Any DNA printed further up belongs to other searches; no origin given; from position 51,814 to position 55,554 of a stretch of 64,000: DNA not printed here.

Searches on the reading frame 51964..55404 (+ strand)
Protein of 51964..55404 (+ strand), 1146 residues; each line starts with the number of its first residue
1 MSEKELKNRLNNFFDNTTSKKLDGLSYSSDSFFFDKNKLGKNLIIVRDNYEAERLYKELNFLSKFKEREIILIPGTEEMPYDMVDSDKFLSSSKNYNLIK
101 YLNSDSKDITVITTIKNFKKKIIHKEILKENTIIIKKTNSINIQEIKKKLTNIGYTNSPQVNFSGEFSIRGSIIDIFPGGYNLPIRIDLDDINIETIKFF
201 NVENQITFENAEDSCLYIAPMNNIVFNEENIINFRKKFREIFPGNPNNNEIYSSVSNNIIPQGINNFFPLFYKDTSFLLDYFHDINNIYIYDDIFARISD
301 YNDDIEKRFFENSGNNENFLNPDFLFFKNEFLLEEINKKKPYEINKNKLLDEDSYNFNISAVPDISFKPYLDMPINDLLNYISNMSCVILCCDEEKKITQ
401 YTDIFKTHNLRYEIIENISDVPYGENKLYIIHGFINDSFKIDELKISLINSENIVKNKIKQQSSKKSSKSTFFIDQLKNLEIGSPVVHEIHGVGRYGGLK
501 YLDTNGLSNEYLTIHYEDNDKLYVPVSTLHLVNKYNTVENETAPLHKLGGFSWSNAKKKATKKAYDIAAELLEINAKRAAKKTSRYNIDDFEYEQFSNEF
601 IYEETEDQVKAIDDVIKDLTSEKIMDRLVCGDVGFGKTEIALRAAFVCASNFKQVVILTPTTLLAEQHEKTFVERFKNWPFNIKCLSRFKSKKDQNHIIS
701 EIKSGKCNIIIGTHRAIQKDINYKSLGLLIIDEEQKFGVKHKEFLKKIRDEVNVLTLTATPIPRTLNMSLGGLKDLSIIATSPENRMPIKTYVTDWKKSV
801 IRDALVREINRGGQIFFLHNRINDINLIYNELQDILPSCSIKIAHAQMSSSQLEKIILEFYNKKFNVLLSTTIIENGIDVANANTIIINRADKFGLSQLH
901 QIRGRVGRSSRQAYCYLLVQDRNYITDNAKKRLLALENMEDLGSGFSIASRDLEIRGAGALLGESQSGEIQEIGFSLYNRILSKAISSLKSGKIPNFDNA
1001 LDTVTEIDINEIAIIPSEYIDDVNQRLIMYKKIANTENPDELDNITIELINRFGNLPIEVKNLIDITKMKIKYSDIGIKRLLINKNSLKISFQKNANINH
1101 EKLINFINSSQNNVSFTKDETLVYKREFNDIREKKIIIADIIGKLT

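Call 34: find_homologous_proteins(query=window:51964-55404:+, max_evalue=1e-200)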
Query window:51964-55404:+ (1146 aa): 559 proteins with E <= 1e-200 among 8000 candidates; the best 120 are listed.
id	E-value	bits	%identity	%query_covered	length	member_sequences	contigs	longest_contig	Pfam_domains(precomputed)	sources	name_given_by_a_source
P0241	0.0e+0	2512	100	100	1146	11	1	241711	PF02559.23,PF00270.36,PF17757.7,PF03461.21,PF00271.38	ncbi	-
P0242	0.0e+0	2028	79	100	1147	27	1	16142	PF02559.23,PF00270.36,PF17757.7,PF03461.21,PF00271.38,PF22590.3,PF04851.22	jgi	-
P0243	0.0e+0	1973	77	99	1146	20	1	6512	PF02559.23,PF00270.36,PF17757.7,PF03461.21,PF00271.38,PF04851.22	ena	-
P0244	0.0e+0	1971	77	99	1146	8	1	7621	PF02559.23,PF00270.36,PF17757.7,PF03461.21,PF00271.38,PF04851.22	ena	-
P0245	0.0e+0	1842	72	100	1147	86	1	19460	PF02559.23,PF00270.36,PF17757.7,PF03461.21,PF00271.38,PF04851.22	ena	-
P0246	0.0e+0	1808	71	100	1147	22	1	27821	PF02559.23,PF00270.36,PF17757.7,PF03461.21,PF00271.38,PF04851.22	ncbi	-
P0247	0.0e+0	1805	71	100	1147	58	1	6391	PF02559.23,PF00270.36,PF17757.7,PF03461.21,PF00271.38,PF04851.22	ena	-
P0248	0.0e+0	1788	71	100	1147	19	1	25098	PF02559.23,PF00270.36,PF17757.7,PF03461.21,PF00271.38,PF04851.22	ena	-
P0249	0.0e+0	1779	70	100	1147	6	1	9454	PF02559.23,PF00270.36,PF17757.7,PF03461.21,PF00271.38,PF22590.3,PF04851.22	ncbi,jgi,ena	-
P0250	0.0e+0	1775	70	100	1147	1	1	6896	PF02559.23,PF00270.36,PF17757.7,PF03461.21,PF00271.38,PF04851.22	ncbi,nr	ncbi:transcription-repair coupling factor [Gammaproteobacteria bacterium]|nr:transcription-repair co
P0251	0.0e+0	1764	70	100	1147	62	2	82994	PF02559.23,PF00270.36,PF17757.7,PF03461.21,PF00271.38,PF04851.22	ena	-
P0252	0.0e+0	1764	70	99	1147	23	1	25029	PF02559.23,PF00270.36,PF17757.7,PF03461.21,PF00271.38,PF04851.22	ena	-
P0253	0.0e+0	1760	70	99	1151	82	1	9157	PF02559.23,PF00270.36,PF17757.7,PF03461.21,PF00271.38,PF22590.3,PF04851.22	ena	-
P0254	0.0e+0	1752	70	100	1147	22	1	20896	PF02559.23,PF00270.36,PF17757.7,PF03461.21,PF00271.38,PF22590.3,PF04851.22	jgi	-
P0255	0.0e+0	1717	69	99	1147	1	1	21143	PF02559.23,PF00270.36,PF17757.7,PF03461.21,PF00271.38,PF22590.3,PF04851.22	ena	-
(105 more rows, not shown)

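Call 35: find_encoding_contigs(protein=P0241, flank=10000, max_places=6)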
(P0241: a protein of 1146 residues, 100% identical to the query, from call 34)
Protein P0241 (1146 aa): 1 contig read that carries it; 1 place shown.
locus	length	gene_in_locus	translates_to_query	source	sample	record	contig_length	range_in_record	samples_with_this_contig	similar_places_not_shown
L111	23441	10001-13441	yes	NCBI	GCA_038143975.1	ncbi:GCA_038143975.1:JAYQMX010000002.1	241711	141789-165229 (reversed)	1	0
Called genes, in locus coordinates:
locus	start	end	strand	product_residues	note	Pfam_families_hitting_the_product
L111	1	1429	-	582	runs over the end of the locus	PF00664:ABC_membrane, PF00005:ABC_tran, PF02463:SMC_N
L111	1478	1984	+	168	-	PF09835:DUF2062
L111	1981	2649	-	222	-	PF00005:ABC_tran, PF13304:AAA_21 (faint)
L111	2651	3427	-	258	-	PF02687:FtsX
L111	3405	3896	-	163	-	PF12704:MacB_PCD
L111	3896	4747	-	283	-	PF03918:CcmH, PF23892:Ig_CycH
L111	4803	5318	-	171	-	PF00578:AhpC-TSA, PF08534:Redoxin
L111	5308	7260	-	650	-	PF01578:Cytochrom_C_asm, PF16327:CcmF_C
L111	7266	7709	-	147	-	PF03100:CcmE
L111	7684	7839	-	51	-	-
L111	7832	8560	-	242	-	PF01578:Cytochrom_C_asm, PF27518:CcmC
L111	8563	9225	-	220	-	PF03379:CcmB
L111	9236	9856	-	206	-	PF00005:ABC_tran, PF13304:AAA_21 (faint)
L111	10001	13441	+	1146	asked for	PF17757:UvrB_inter, PF02559:CarD_TRCF_RID, PF00270:DEAD, PF00271:Helicase_C, PF03461:TRCF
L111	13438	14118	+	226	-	PF10972:CsiV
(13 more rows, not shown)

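Call 53: list_cluster_members(proteins=[P0241, P0029, P0001])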
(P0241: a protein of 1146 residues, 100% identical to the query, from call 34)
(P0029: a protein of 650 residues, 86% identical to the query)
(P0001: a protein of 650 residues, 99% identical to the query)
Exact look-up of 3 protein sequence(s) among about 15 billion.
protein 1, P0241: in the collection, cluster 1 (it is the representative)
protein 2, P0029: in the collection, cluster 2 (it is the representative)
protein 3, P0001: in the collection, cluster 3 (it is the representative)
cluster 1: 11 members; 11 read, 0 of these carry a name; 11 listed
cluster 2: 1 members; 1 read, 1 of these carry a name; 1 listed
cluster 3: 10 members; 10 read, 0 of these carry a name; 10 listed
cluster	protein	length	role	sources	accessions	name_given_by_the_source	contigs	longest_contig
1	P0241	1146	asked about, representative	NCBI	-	-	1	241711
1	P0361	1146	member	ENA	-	-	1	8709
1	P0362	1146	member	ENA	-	-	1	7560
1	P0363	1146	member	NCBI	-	-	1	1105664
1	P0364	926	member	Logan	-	-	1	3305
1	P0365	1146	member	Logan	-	-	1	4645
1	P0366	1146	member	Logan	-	-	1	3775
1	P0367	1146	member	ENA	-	-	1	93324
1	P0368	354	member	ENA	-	-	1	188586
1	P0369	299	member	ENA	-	-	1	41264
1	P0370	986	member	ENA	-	-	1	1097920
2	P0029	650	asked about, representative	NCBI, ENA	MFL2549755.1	MAG: heme lyase CcmF/NrfE family subunit [Gammaproteobacteria bacterium]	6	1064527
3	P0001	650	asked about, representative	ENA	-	-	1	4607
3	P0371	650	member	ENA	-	-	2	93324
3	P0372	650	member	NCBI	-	-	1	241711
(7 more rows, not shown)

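Call 55: find_encoding_contigs(protein=window:51964-55404:+, flank=10000, max_places=4)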
Protein window:51964-55404:+ (1146 aa): no gene with exactly this product is on record in the collection.
